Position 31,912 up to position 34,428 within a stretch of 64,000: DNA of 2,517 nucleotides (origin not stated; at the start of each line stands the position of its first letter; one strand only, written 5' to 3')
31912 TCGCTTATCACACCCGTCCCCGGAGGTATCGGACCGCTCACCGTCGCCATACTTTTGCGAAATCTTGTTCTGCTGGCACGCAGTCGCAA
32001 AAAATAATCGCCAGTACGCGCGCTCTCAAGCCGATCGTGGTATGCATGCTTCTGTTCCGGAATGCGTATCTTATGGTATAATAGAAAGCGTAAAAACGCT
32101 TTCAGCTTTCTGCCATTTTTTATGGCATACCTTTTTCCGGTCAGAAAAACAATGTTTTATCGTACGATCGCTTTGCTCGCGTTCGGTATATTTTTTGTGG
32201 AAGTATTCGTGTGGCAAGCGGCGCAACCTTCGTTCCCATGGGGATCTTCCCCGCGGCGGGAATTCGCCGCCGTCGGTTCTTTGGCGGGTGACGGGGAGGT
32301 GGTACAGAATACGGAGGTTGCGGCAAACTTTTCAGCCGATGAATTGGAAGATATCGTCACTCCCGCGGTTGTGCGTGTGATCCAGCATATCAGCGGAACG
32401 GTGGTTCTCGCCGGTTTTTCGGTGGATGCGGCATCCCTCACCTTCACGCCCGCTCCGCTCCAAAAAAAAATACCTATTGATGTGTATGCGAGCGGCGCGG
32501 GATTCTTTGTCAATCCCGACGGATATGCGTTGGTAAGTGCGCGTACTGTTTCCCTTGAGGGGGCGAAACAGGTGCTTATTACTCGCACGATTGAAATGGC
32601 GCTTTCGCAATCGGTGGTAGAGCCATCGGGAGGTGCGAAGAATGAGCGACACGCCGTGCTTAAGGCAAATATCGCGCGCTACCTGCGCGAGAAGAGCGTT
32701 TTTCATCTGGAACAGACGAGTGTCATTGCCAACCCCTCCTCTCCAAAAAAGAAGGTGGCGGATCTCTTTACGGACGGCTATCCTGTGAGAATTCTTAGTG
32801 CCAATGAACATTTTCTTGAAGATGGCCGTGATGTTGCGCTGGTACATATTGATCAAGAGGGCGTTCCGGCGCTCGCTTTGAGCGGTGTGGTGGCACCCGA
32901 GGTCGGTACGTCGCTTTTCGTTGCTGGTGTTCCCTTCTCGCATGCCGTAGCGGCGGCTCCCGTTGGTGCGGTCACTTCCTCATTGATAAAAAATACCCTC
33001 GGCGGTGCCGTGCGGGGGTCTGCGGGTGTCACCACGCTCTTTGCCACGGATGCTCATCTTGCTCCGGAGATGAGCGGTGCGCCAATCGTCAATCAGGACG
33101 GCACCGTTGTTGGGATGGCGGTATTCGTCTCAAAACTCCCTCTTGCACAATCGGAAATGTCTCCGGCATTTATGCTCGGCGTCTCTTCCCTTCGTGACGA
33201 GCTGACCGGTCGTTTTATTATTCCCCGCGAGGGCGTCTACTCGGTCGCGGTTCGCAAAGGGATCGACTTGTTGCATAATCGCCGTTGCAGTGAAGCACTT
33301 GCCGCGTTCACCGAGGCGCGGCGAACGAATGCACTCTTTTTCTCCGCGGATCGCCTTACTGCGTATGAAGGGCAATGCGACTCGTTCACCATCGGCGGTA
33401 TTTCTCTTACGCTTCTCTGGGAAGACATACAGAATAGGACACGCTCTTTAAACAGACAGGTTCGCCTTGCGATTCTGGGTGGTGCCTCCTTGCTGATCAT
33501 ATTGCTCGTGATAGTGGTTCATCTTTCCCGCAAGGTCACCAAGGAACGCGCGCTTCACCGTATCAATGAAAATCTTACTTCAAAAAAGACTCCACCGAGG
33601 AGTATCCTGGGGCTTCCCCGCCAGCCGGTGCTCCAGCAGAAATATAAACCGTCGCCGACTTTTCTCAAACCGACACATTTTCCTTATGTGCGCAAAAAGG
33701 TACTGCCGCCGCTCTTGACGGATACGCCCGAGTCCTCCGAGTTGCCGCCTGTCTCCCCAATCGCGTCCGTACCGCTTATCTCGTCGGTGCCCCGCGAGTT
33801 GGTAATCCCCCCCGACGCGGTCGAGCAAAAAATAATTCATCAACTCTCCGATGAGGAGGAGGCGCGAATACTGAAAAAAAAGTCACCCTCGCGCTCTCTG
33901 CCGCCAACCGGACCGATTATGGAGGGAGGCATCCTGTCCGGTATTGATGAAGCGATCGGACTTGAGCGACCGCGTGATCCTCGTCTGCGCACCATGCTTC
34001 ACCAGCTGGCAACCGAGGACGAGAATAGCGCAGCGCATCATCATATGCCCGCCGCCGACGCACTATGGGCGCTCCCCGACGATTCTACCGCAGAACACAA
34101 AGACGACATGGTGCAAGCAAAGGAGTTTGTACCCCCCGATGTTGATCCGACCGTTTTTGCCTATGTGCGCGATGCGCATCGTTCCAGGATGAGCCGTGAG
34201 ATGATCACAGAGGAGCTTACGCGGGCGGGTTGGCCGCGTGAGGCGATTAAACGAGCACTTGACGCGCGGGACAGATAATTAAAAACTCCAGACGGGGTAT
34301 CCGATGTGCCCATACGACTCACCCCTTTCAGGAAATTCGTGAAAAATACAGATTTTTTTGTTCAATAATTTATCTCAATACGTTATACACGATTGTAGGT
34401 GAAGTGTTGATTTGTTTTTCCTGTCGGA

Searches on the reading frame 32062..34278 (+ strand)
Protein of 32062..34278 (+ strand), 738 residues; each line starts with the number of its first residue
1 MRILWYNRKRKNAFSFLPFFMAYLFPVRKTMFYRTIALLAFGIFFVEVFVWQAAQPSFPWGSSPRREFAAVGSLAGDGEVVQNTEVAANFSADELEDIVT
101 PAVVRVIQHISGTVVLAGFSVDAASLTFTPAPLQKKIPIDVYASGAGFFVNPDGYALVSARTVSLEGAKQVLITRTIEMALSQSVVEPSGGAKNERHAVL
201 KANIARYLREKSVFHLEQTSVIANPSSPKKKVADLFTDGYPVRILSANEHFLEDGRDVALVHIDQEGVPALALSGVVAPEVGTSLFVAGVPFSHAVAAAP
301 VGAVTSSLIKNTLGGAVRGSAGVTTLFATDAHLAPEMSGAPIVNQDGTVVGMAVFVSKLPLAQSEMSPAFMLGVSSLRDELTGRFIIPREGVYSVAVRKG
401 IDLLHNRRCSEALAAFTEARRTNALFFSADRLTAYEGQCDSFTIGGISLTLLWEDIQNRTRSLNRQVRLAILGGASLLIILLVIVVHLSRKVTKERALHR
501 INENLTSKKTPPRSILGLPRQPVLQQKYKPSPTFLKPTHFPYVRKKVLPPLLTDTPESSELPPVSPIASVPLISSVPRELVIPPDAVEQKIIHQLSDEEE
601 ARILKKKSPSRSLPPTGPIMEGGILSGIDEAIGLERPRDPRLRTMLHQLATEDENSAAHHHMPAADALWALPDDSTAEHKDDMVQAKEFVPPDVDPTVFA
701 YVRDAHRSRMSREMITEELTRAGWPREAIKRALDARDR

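Call 75: search_protein_families(library=pfam, proteins=[window:32062-34278:+], max_evalue=0.001)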
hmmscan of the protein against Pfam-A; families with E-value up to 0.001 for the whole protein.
window:32062-34278:+ (738 aa): 1 family
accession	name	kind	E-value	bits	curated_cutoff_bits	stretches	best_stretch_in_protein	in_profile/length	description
PF13365.12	Trypsin_2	-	1.6e-10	42.3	27.6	1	240-352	41-144/144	Trypsin-like peptidase domain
